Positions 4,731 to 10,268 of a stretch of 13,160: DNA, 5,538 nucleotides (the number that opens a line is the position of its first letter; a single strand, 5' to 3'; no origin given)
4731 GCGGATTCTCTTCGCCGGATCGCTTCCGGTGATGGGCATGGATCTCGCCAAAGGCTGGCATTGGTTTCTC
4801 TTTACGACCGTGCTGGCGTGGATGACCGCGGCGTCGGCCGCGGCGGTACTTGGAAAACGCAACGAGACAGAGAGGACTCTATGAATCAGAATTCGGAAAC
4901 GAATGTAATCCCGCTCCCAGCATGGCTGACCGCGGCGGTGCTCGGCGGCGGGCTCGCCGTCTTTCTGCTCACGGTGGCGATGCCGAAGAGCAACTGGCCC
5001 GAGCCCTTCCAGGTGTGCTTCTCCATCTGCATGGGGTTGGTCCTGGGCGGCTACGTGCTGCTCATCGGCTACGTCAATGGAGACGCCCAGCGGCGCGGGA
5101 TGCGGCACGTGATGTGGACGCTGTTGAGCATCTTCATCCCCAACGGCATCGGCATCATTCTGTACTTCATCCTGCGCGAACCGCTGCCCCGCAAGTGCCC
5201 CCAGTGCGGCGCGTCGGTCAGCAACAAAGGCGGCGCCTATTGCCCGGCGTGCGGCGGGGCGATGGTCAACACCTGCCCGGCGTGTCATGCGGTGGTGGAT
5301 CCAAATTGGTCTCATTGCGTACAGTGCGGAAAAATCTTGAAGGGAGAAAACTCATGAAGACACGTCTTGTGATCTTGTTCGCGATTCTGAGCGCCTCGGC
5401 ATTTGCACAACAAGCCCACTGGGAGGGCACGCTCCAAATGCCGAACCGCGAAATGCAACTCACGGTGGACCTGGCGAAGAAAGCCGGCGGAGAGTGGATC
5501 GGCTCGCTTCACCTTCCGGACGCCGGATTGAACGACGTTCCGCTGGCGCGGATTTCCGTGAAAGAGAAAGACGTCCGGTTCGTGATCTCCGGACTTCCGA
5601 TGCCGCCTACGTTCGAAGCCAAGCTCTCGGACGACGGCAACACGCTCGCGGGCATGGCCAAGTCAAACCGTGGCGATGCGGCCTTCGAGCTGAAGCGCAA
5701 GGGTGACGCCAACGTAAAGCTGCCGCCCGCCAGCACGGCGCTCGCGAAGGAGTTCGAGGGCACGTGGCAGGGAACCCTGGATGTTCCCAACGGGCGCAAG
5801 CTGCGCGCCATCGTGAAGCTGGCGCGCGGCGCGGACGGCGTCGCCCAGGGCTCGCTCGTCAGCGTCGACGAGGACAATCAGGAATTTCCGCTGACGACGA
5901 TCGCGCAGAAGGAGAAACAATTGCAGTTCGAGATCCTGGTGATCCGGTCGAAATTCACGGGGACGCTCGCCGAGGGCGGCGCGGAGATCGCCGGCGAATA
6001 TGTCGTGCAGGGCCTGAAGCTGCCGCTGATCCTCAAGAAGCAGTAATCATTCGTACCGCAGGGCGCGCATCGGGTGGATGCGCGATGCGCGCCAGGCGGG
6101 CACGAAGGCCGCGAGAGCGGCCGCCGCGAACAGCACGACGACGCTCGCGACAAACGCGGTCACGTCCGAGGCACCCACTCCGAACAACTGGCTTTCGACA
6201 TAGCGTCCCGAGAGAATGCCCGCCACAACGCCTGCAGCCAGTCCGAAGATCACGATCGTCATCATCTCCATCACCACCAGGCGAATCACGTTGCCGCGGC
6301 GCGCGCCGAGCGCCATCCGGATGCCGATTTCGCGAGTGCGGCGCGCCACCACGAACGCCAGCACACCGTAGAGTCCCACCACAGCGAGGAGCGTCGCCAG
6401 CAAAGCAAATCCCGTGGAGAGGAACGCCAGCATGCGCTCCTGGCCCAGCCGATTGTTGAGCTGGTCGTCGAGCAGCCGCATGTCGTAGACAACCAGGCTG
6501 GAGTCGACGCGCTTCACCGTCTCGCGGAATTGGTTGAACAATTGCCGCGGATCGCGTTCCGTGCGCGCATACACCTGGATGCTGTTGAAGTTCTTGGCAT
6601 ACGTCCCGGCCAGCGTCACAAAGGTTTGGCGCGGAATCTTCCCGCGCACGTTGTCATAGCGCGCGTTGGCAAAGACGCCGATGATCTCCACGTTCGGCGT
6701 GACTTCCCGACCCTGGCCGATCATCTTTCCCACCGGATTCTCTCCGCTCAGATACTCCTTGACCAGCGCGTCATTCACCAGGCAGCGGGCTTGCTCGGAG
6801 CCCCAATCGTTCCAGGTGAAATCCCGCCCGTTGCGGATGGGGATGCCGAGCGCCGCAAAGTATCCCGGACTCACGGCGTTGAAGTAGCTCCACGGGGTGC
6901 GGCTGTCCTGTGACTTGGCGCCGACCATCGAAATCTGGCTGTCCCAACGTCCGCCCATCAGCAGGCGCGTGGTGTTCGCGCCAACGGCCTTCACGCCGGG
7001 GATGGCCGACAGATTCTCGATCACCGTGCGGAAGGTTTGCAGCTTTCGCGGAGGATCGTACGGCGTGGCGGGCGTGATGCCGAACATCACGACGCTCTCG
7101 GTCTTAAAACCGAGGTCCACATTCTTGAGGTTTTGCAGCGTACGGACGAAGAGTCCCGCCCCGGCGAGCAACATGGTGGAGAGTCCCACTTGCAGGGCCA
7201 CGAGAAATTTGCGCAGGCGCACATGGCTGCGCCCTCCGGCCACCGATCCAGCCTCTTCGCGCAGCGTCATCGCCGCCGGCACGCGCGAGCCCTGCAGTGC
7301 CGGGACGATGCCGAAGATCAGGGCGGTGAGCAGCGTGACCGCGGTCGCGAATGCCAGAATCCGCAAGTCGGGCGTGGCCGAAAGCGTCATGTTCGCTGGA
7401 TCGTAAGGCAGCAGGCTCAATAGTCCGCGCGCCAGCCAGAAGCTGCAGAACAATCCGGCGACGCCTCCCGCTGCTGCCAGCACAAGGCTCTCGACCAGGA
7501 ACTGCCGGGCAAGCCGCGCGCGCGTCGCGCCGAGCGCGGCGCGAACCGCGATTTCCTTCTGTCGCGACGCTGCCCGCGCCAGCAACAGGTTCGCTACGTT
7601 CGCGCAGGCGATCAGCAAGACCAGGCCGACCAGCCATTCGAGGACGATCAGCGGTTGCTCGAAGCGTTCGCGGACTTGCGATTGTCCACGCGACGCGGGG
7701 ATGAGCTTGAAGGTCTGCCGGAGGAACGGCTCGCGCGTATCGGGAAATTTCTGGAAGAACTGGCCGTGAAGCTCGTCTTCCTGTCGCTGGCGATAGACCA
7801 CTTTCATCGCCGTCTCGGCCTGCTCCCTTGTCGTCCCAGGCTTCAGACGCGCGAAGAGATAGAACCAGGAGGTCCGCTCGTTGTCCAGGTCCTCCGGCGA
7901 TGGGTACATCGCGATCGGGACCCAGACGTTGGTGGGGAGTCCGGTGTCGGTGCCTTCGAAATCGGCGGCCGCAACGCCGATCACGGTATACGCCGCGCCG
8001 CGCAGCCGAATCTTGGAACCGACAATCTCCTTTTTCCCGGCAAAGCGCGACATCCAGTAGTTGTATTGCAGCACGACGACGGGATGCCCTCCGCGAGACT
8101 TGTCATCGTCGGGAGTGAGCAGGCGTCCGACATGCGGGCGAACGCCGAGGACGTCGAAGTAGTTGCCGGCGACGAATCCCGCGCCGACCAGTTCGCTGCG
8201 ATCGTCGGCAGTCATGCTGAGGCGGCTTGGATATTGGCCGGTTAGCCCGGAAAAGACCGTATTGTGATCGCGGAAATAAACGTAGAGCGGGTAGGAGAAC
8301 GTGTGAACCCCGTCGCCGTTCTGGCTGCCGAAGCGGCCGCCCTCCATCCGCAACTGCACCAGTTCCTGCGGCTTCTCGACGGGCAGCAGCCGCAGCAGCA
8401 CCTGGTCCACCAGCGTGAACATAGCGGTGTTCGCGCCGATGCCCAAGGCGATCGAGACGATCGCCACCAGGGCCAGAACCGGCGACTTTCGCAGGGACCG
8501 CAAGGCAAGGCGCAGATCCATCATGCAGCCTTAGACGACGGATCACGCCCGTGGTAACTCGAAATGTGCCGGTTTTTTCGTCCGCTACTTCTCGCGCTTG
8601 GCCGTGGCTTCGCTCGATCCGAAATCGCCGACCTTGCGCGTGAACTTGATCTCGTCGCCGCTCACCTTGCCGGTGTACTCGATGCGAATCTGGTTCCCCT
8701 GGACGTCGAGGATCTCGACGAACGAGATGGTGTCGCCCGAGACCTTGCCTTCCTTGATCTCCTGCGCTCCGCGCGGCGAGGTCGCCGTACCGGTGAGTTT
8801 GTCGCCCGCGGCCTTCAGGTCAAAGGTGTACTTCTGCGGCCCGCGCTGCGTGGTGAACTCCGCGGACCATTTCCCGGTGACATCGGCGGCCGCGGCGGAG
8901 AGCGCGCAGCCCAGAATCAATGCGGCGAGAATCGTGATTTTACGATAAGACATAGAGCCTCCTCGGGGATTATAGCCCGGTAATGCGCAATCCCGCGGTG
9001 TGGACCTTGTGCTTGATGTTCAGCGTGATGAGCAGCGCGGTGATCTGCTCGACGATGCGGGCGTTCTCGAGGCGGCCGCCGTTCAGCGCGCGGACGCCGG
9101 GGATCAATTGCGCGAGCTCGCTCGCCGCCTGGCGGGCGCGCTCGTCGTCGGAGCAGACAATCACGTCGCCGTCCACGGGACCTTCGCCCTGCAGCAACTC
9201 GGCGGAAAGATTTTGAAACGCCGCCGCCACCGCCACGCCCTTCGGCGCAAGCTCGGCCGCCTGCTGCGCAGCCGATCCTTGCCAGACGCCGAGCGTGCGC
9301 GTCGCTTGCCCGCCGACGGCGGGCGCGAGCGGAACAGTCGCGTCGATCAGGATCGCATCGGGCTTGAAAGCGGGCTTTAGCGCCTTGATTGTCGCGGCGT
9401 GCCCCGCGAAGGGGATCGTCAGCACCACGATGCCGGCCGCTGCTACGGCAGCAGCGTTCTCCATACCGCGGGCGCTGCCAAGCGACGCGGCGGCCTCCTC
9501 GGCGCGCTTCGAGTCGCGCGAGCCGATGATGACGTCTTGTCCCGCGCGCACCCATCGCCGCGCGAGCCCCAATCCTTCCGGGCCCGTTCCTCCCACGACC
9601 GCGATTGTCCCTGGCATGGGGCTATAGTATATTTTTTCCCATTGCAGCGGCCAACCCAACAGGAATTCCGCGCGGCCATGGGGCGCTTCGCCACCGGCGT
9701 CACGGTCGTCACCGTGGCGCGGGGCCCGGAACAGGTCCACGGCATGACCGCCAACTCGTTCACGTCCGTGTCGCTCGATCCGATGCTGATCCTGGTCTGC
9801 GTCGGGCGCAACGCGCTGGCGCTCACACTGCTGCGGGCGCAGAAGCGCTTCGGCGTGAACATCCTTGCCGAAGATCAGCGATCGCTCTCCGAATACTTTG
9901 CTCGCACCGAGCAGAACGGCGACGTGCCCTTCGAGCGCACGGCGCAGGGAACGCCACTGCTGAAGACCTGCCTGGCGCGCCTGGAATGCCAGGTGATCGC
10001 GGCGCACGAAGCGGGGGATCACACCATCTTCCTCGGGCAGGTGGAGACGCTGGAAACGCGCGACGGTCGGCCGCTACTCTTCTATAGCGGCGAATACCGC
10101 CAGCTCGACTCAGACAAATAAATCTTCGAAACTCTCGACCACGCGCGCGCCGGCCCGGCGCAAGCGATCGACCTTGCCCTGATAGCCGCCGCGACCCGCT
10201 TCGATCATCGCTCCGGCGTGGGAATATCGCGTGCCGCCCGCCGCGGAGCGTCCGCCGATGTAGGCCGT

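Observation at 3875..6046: Four translationally coupled genes: ECF sigma, minimal ZAS anti-sigma, 3-TM double-zinc-ribbon protein and a secreted tandem-domain protein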

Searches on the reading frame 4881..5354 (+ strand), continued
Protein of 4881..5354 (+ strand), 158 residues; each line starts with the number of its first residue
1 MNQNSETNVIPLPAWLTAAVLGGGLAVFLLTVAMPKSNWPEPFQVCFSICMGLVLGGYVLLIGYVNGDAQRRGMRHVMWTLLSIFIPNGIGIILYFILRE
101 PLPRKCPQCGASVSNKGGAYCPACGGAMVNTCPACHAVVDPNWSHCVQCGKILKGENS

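Call 62: search_protein_families(library=pfam, proteins=[P0325, P0326, P0310, P0324, P0296, P0294, P0300, P0312, P0255, P0246], max_evalue=0.01)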
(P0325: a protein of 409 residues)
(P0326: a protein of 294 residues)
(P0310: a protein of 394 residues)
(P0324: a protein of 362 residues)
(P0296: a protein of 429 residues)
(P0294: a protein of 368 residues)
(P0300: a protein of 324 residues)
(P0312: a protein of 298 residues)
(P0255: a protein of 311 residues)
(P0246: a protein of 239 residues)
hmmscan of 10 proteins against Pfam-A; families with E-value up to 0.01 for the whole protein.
P0325 (409 aa): 3 families
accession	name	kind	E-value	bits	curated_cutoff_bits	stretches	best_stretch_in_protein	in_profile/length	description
PF12773.13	DZR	-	3.6e-09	37.1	27.3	2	352-395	1-45/45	Double zinc ribbon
PF13240.11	Zn_Ribbon_1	-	0.00026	21.1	25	0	201-221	2-22/23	zinc-ribbon domain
PF17032.10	Zn_ribbon_15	-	0.0012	20.1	28.9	0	196-219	50-73/73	zinc-ribbon family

P0326 (294 aa): 8 families
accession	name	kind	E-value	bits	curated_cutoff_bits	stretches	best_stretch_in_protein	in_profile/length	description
PF12773.13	DZR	-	4.8e-11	43.1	27.3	1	72-115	1-45/45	Double zinc ribbon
PF13248.11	Zn_ribbon_3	-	5.6e-10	38.8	27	2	97-116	5-24/26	zinc-ribbon domain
PF03544.19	TonB_C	-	7.2e-10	39.6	24.6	1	183-257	2-77/79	Gram-negative bacterial TonB protein C-terminal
PF13240.11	Zn_Ribbon_1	-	8.4e-06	25.9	25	1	97-118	2-23/23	zinc-ribbon domain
PF17032.10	Zn_ribbon_15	-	1.1e-05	26.6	28.9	0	66-90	49-73/73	zinc-ribbon family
PF18912.6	DZR_2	-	0.00011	22.5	27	0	96-120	9-33/56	Double zinc ribbon domain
PF10571.15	UPF0547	-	0.00089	19.8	29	0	97-115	3-21/26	Uncharacterised protein family UPF0547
PF13396.11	PLDc_N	-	0.0013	19.1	23.3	1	22-64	4-41/42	Phospholipase_D-nuclease N-terminal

P0310 (394 aa): 8 families
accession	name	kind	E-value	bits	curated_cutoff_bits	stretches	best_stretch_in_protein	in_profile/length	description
PF13620.12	CarboxypepD_reg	-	5.1e-13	49.6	32.3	1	305-382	2-81/82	Carboxypeptidase regulatory-like domain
PF12773.13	DZR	-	8.4e-12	45.5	27.3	1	234-276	1-44/45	Double zinc ribbon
PF13248.11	Zn_ribbon_3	-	7.7e-09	35.2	27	1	233-254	4-25/26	zinc-ribbon domain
PF17032.10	Zn_ribbon_15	-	1.4e-08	35.8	28.9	0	256-277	52-73/73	zinc-ribbon family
PF13715.12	CarbopepD_reg_2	-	6.1e-07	29.8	32.2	1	305-384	1-78/88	CarboxypepD_reg-like domain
PF13240.11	Zn_Ribbon_1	-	1.8e-06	28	25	0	259-276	2-19/23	zinc-ribbon domain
PF18912.6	DZR_2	-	8.3e-05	22.8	27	0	257-294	8-43/56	Double zinc ribbon domain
PF10571.15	UPF0547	-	0.0017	18.9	29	1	232-252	1-21/26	Uncharacterised protein family UPF0547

P0324 (362 aa): 9 families
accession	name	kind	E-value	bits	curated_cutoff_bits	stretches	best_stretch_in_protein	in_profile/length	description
PF13240.11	Zn_Ribbon_1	-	4.8e-14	52.1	25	3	218-237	2-21/23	zinc-ribbon domain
PF12773.13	DZR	-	3.1e-12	46.9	27.3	1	218-260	1-44/45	Double zinc ribbon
PF17032.10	Zn_ribbon_15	-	3.5e-09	37.8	28.9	1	214-236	51-73/73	zinc-ribbon family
PF13620.12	CarboxypepD_reg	-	3.7e-09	37.3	32.3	1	281-357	1-81/82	Carboxypeptidase regulatory-like domain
PF13248.11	Zn_ribbon_3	-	3.3e-07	30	27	1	218-237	5-24/26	zinc-ribbon domain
PF13715.12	CarbopepD_reg_2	-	1.9e-06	28.2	32.2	1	282-357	1-76/88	CarboxypepD_reg-like domain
PF18912.6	DZR_2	-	0.00027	21.1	27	1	215-260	7-55/56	Double zinc ribbon domain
PF24460.1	DUF7575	-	0.00034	20.4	28.5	1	217-237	5-25/28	Domain of unknown function (DUF7575)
PF10571.15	UPF0547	-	0.0013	19.2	29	0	216-236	1-21/26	Uncharacterised protein family UPF0547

P0296 (429 aa): 6 families
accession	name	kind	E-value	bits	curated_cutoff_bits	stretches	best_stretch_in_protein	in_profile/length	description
PF16107.10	DUF4825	-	5.3e-15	55.6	22.7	1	308-386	1-84/99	Domain of unknown function (DUF4825)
PF12773.13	DZR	-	6.4e-10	39.5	27.3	1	71-114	1-45/45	Double zinc ribbon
PF13240.11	Zn_Ribbon_1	-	2.1e-07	30.9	25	1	71-92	2-23/23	zinc-ribbon domain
PF17032.10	Zn_ribbon_15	-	0.0012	20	28.9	0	65-89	49-73/73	zinc-ribbon family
PF13248.11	Zn_ribbon_3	-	0.0018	18.1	27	0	94-116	3-25/26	zinc-ribbon domain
PF13396.11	PLDc_N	-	0.0093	16.4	23.3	1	27-62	8-40/42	Phospholipase_D-nuclease N-terminal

P0294 (368 aa): 9 families
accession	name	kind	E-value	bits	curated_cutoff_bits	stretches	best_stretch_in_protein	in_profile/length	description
PF12773.13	DZR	-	1.5e-10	41.5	27.3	1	71-114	1-45/45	Double zinc ribbon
PF13248.11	Zn_ribbon_3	-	7e-09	35.3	27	2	94-117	3-26/26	zinc-ribbon domain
PF13240.11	Zn_Ribbon_1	-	4.4e-08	33.1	25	2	96-116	2-22/23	zinc-ribbon domain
PF17032.10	Zn_ribbon_15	-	3.7e-07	31.3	28.9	0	68-89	52-73/73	zinc-ribbon family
PF24460.1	DUF7575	-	0.0006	19.6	28.5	0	110-123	6-19/28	Domain of unknown function (DUF7575)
PF22747.2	Zn_ribbon_DUF2089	-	0.00084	19.8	27.6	0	85-111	1-30/32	DUF2089 zinc ribbon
PF13396.11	PLDc_N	-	0.0024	18.2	23.3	1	27-63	8-41/42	Phospholipase_D-nuclease N-terminal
PF01155.25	HypA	-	0.0027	18.2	28.9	0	60-90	62-94/112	Hydrogenase/urease nickel incorporation, metallochaperone, hypA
PF18912.6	DZR_2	-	0.0061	16.8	27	0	70-113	9-55/56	Double zinc ribbon domain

P0300 (324 aa): 9 families
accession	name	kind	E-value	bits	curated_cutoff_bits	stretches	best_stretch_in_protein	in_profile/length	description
PF12773.13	DZR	-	5.1e-12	46.2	27.3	1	70-113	1-45/45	Double zinc ribbon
PF13248.11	Zn_ribbon_3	-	1.3e-11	43.9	27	2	69-91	4-26/26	zinc-ribbon domain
PF13240.11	Zn_Ribbon_1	-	4.1e-08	33.2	25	2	95-116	2-23/23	zinc-ribbon domain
PF17032.10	Zn_ribbon_15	-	8.5e-07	30.1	28.9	1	64-88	49-73/73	zinc-ribbon family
PF24460.1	DUF7575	-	1.6e-05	24.6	28.5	1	69-91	5-27/28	Domain of unknown function (DUF7575)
PF18912.6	DZR_2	-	0.00014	22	27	0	94-121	9-36/56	Double zinc ribbon domain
PF07191.17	Zn_ribbon_6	-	0.0022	18.4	25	0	69-119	2-42/67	Double zinc ribbon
PF10571.15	UPF0547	-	0.0051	17.3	29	0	69-88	2-21/26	Uncharacterised protein family UPF0547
PF03600.22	CitMHS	-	0.0072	15.9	31.9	0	13-154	128-221/336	Citrate transporter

P0312 (298 aa): 7 families
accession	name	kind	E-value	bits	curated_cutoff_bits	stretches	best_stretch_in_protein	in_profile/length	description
PF12773.13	DZR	-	1.6e-09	38.2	27.3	1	69-111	1-44/45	Double zinc ribbon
PF13248.11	Zn_ribbon_3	-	2.4e-09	36.7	27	2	68-89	4-25/26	zinc-ribbon domain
PF17032.10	Zn_ribbon_15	-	3.1e-06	28.3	28.9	1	65-87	51-73/73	zinc-ribbon family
PF13240.11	Zn_Ribbon_1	-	5.5e-05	23.3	25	1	69-87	2-20/23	zinc-ribbon domain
PF10571.15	UPF0547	-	0.00095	19.7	29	1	68-87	2-21/26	Uncharacterised protein family UPF0547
PF13396.11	PLDc_N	-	0.0024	18.3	23.3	1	25-61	8-41/42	Phospholipase_D-nuclease N-terminal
PF24460.1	DUF7575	-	0.0044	16.8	28.5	1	92-116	4-28/28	Domain of unknown function (DUF7575)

P0255 (311 aa): 6 families
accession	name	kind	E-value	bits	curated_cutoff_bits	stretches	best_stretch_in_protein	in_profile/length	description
PF12773.13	DZR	-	8.6e-15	55.1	27.3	2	259-302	1-45/45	Double zinc ribbon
PF13240.11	Zn_Ribbon_1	-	3.9e-12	46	25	1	259-279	2-22/23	zinc-ribbon domain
PF13248.11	Zn_ribbon_3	-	8.9e-11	41.3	27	2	257-278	3-24/26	zinc-ribbon domain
PF17032.10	Zn_ribbon_15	-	2.1e-05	25.7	28.9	0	256-277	52-73/73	zinc-ribbon family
PF14569.12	zf-UDP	-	0.00011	22.7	27.1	0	67-112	13-58/78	Zinc-binding RING-finger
PF18912.6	DZR_2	-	0.00031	21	27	0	258-301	9-55/56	Double zinc ribbon domain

P0246 (239 aa): 11 families
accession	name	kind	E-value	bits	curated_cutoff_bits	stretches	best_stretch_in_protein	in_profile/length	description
PF12773.13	DZR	-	8.1e-10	39.2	27.3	1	182-225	1-45/45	Double zinc ribbon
PF13240.11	Zn_Ribbon_1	-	3.8e-09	36.5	25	2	182-203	2-23/23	zinc-ribbon domain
PF13248.11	Zn_ribbon_3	-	2.5e-08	33.5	27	2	181-201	4-24/26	zinc-ribbon domain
PF17032.10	Zn_ribbon_15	-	5.6e-08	33.9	28.9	1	179-200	52-73/73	zinc-ribbon family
PF24460.1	DUF7575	-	4.5e-07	29.6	28.5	1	205-227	4-26/28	Domain of unknown function (DUF7575)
PF10571.15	UPF0547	-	6.5e-05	23.4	29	1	181-202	2-23/26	Uncharacterised protein family UPF0547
PF18912.6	DZR_2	-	9e-05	22.7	27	0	205-230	8-33/56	Double zinc ribbon domain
PF07191.17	Zn_ribbon_6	-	0.00024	21.4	25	0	205-233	17-44/67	Double zinc ribbon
PF13396.11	PLDc_N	-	0.00037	20.8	23.3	1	136-175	5-41/42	Phospholipase_D-nuclease N-terminal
PF17120.11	zf-RING_16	-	0.0015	18.6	27.4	1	180-229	5-53/57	RING/Ubox like zinc-binding domain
PF01155.25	HypA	-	0.0036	17.7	28.9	0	175-201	66-94/112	Hydrogenase/urease nickel incorporation, metallochaperone, hypA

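Call 66: list_cluster_members(proteins=[P0061, P0001, P0065, P0100, P0129])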
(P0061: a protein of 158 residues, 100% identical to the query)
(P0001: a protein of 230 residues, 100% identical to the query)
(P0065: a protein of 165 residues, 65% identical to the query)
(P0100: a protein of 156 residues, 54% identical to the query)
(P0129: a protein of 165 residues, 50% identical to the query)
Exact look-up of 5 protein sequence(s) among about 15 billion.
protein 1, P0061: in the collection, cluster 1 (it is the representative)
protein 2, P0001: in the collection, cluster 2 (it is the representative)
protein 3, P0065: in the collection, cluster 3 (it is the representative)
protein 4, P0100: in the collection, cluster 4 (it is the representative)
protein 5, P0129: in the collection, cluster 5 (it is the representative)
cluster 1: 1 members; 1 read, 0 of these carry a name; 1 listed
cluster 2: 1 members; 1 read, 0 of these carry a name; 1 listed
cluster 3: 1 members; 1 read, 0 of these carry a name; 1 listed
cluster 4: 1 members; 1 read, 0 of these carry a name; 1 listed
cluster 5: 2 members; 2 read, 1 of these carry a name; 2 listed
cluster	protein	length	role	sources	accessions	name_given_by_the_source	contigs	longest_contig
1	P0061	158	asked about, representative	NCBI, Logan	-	-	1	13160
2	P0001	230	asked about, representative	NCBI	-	-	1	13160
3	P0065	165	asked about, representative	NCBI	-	-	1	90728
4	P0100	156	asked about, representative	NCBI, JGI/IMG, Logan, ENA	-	-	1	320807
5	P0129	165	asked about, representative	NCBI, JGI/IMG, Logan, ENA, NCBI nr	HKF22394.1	MAG TPA: zinc ribbon domain-containing protein [Candidatus Angelobacter sp.] | zinc ribbon domain-containing protein [Candidatus Angelobacter sp.]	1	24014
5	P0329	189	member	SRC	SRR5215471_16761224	-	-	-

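Call 67: find_encoding_contigs(protein=P0061, flank=3000, max_places=3)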
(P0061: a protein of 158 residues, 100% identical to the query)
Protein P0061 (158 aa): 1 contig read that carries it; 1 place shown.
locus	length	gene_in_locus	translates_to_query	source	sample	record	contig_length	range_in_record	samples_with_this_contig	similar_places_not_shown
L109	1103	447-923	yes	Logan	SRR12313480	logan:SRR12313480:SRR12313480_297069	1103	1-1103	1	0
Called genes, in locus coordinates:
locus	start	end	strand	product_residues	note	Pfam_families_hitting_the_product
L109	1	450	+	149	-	?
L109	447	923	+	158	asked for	PF12773:DZR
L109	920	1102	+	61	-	?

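Call 81: search_protein_families(library=pfam, proteins=[L082:5547-5741:+, L054:3215-3952:+, L057:741-1121:+, L037:3384-4187:+], max_evalue=0.001)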
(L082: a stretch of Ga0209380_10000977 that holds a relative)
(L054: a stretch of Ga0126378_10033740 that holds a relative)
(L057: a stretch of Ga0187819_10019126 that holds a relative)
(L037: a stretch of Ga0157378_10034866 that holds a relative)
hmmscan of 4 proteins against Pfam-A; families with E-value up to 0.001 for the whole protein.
L082:5547-5741:+ (65 aa): 3 families
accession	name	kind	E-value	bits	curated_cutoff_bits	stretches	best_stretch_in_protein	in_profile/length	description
PF01361.26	Tautomerase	-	2.5e-13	50.1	22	1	2-60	1-59/60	Tautomerase enzyme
PF14552.11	Tautomerase_2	-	5.3e-06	26.9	28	1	3-51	31-79/82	Tautomerase enzyme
PF08921.16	DUF1904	-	0.00091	20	24.1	1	2-55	56-106/108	Domain of unknown function (DUF1904)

L054:3215-3952:+ (246 aa): 1 family
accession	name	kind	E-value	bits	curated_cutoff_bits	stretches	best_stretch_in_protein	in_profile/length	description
PF00588.24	SpoU_methylase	-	6.9e-26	91.5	29.7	1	10-159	2-142/142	SpoU rRNA Methylase family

L057:741-1121:+ (127 aa): 0 families

L037:3384-4187:+ (268 aa): 4 families
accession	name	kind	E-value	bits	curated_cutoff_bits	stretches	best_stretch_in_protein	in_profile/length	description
PF00903.31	Glyoxalase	-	3.3e-20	73.1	20.6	2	162-264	1-121/121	Glyoxalase/Bleomycin resistance protein/Dioxygenase superfamily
PF22677.2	Ble-like_N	-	8.2e-09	35.5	24.5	1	34-56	4-26/41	Bleomycin resistance protein-like N-terminal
PF13669.12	Glyoxalase_4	-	6.4e-08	33.3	27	0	164-245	1-96/109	Glyoxalase/Bleomycin resistance protein/Dioxygenase superfamily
PF18029.7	Glyoxalase_6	-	7.2e-06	27.1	23.6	0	166-264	2-105/106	Glyoxalase-like domain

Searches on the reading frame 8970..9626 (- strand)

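Call 82: search_protein_families(library=pfam, proteins=[window:8970-9626:-], max_evalue=0.0001)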
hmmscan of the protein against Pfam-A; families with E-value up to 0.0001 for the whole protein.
window:8970-9626:- (218 aa): 3 families
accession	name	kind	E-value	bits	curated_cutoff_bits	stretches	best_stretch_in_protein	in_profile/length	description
PF03807.23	F420_oxidored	-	2.4e-15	57.3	21.6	1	7-99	1-94/94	NADP oxidoreductase coenzyme F420-dependent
PF02153.23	PDH_N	-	8.9e-06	25.7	26.5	1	23-97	3-79/154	Prephenate dehydrogenase, nucleotide-binding domain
PF03446.21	NAD_binding_2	-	6.4e-05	23.5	21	0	8-97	2-93/161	NAD binding domain of 6-phosphogluconate dehydrogenase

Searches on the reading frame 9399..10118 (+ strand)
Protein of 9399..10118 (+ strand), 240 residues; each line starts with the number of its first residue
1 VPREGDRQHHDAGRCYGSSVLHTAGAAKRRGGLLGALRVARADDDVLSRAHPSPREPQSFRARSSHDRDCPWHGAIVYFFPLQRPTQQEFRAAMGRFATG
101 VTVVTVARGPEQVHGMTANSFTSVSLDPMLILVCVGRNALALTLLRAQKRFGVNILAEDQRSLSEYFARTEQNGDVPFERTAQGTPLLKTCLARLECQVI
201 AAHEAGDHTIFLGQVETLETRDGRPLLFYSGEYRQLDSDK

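Call 82: search_protein_families(library=pfam, proteins=[window:9399-10118:+], max_evalue=0.0001)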
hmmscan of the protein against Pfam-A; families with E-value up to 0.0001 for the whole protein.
window:9399-10118:+ (240 aa): 1 family
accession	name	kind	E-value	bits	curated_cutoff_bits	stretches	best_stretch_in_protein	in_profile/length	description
PF01613.24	Flavin_Reduct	-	1.1e-42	146.2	27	1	94-236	1-152/153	Flavin reductase like domain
